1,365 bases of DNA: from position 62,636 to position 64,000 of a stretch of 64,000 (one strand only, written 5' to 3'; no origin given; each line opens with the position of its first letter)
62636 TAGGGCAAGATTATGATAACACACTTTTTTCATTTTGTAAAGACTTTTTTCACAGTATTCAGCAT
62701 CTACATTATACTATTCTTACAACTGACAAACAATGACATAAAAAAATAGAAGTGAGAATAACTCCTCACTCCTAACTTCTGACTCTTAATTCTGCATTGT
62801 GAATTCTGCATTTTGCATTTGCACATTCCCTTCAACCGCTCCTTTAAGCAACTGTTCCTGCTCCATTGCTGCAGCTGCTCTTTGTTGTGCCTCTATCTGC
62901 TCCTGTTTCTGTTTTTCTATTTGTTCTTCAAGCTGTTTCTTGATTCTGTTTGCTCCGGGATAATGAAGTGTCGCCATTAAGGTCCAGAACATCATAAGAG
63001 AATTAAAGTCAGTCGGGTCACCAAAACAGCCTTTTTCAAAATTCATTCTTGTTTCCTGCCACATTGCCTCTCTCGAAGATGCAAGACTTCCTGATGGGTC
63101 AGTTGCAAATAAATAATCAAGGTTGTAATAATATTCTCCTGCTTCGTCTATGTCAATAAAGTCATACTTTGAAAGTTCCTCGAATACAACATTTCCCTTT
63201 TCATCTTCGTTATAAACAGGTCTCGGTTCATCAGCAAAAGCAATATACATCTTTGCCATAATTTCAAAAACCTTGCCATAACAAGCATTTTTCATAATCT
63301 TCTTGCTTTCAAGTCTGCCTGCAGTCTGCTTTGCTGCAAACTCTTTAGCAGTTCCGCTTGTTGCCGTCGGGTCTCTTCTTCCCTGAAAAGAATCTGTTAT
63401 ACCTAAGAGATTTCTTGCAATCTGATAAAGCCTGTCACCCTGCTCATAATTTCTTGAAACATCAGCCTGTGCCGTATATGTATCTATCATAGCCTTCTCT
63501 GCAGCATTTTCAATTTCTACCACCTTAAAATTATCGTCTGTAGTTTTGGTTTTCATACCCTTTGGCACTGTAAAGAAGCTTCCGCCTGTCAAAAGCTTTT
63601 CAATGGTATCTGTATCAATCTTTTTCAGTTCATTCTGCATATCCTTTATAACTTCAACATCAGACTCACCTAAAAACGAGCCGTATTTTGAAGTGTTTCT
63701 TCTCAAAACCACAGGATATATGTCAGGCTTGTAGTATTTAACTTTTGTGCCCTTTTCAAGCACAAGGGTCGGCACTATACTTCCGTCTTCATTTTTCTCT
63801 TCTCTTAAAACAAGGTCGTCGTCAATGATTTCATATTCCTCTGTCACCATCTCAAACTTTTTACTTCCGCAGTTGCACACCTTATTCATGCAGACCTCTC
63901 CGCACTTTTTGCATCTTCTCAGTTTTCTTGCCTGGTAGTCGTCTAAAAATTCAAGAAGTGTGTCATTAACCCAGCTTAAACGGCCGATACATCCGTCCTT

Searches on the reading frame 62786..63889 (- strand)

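Call 8: search_protein_families(library=pfam, proteins=[window:62786-63889:-], max_evalue=0.01)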
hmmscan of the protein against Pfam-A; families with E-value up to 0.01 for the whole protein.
window:62786-63889:- (367 aa): 1 family
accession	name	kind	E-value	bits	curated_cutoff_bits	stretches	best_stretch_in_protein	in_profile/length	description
PF16510.12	P22_portal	-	1.4e-08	34.2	26.1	1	120-362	346-588/594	Phage P22-like portal protein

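Call 36: search_protein_families(library=phrogs, proteins=[window:62786-63889:-], max_evalue=0.001)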
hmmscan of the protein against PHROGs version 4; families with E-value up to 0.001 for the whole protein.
window:62786-63889:- (367 aa): 1 family
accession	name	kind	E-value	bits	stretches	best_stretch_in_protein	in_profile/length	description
phrog_156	-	head and packaging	1.3e-28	100.9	1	49-360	285-608/681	portal protein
